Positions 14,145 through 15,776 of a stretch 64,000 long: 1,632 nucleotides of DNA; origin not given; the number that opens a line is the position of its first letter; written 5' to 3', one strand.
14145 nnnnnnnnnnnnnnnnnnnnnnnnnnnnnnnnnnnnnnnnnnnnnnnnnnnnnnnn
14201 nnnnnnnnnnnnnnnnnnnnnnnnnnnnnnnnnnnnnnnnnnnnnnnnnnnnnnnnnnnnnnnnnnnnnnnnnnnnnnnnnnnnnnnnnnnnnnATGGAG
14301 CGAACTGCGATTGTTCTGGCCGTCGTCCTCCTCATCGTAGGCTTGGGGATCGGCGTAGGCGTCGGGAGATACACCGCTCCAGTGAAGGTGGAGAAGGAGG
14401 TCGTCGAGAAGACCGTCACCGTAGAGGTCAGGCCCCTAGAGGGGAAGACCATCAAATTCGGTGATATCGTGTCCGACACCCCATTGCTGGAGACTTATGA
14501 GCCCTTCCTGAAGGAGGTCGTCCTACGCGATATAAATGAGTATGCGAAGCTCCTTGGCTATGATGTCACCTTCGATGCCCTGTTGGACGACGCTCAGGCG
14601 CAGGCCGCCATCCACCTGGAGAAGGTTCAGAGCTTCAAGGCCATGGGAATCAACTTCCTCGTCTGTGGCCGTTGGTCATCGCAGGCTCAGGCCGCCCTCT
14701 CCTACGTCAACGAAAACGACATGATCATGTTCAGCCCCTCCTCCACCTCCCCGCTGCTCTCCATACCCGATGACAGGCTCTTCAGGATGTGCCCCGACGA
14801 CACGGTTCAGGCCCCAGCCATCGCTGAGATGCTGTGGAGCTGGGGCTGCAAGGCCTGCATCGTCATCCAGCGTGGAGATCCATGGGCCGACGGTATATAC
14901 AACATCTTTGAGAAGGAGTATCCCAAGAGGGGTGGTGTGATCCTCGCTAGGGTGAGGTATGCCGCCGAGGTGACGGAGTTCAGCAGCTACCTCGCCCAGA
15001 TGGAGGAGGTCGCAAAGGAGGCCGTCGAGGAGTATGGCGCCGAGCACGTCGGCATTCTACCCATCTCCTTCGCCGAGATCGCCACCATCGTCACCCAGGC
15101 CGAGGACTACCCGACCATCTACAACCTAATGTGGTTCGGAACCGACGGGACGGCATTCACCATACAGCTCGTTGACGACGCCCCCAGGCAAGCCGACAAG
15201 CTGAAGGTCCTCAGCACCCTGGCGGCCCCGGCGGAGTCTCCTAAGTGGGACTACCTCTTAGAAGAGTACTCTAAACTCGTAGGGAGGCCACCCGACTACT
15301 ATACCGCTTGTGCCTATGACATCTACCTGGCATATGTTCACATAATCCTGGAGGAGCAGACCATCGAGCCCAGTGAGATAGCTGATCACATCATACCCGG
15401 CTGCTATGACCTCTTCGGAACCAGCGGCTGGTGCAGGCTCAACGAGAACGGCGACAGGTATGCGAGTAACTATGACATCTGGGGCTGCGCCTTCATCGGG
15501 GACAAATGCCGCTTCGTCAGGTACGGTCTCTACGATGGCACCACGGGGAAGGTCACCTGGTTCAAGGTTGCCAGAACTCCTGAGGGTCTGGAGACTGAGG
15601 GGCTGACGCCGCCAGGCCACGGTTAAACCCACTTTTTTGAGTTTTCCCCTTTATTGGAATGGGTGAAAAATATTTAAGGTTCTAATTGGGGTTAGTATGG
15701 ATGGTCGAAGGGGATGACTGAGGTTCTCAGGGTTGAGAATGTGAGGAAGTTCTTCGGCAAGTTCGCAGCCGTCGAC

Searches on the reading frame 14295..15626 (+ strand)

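Call 62: search_protein_families(library=pfam, proteins=[window:14295-15626:+])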
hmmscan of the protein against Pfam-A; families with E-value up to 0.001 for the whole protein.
window:14295-15626:+ (443 aa): 2 families
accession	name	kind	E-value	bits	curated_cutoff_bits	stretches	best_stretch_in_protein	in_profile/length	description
PF01094.35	ANF_receptor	-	3.4e-20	72.8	25.4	1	77-397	10-349/353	Receptor family ligand binding region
PF13458.12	Peripla_BP_6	-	4.6e-13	50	31.7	1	77-349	29-291/343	Periplasmic binding protein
